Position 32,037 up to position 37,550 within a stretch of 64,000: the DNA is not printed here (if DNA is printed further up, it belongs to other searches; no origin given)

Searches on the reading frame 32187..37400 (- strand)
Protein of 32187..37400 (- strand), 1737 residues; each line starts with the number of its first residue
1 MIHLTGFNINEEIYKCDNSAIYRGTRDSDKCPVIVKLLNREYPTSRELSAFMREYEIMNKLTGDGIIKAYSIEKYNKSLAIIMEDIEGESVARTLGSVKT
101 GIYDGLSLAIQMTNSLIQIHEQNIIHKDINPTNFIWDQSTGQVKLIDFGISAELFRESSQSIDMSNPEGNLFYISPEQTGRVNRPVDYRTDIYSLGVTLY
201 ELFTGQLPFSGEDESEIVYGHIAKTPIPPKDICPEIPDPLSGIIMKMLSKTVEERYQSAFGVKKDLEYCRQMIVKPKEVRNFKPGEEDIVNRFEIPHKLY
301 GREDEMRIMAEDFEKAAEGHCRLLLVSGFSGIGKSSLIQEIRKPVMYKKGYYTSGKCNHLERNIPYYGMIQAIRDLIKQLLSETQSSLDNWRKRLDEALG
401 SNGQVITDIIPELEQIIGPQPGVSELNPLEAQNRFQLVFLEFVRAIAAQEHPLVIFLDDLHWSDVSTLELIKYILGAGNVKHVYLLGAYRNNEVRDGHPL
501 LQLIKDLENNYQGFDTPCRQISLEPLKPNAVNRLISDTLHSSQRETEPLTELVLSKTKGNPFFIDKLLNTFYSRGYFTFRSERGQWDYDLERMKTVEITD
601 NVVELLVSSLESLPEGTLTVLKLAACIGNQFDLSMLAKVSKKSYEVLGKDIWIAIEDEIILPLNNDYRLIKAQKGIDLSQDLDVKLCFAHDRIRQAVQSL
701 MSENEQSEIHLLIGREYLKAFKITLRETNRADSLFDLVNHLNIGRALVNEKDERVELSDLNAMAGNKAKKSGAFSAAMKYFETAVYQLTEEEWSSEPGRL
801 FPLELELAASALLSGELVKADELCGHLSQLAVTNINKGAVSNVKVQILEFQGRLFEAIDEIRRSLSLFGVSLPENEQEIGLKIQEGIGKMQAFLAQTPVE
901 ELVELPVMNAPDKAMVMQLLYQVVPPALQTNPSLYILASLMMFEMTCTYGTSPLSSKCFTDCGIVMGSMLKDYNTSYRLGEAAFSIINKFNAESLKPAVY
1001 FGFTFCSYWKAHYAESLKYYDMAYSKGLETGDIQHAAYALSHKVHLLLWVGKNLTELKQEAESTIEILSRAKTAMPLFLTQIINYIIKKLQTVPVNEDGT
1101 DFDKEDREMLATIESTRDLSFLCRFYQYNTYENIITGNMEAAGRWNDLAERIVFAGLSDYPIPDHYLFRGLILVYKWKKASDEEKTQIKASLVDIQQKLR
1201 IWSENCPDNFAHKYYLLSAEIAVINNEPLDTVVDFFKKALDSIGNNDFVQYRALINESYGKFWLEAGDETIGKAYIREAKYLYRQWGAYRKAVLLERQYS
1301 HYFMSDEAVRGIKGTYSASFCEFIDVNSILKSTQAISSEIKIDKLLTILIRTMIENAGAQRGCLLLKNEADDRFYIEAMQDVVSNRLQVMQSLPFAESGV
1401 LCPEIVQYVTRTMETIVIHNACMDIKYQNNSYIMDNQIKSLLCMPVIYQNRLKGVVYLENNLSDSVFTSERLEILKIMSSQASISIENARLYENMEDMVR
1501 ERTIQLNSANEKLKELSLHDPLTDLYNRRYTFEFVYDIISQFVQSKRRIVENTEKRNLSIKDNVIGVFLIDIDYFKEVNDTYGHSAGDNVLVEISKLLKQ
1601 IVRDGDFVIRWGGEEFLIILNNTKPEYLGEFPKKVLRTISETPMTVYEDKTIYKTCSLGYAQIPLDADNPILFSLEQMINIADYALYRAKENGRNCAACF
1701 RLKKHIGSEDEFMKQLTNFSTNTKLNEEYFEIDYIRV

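Call 87: search_protein_families(library=pfam, proteins=[window:32187-37400:-], max_evalue=0.00001)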
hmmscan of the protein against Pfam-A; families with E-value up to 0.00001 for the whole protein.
window:32187-37400:- (1737 aa): 8 families
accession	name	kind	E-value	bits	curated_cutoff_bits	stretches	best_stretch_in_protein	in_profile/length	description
PF00069.31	Pkinase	-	2e-37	129.5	31.7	1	17-257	11-253/263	Protein kinase domain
PF00990.26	GGDEF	-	9.9e-37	126.6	23.8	1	1518-1695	2-160/161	Diguanylate cyclase, GGDEF domain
PF13191.12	AAA_16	-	2.4e-36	126.2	32.6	1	298-483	1-164/167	AAA ATPase domain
PF07714.23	PK_Tyr_Ser-Thr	-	2.4e-26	93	23.1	1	9-255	3-248/258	Protein tyrosine and serine/threonine kinase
PF01590.32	GAF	-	2.1e-13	51.4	22.4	1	1343-1486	3-133/133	GAF domain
PF13185.12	GAF_2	-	2.4e-10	41.2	28.6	1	1342-1487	4-136/136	GAF domain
PF25503.1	TPR_CHK1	-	5.8e-06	26.3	27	0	1165-1242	104-181/245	CHK1-like, TPR repeats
PF14531.12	Kinase-like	-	9.7e-06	25.5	25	0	106-255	148-289/289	Kinase-like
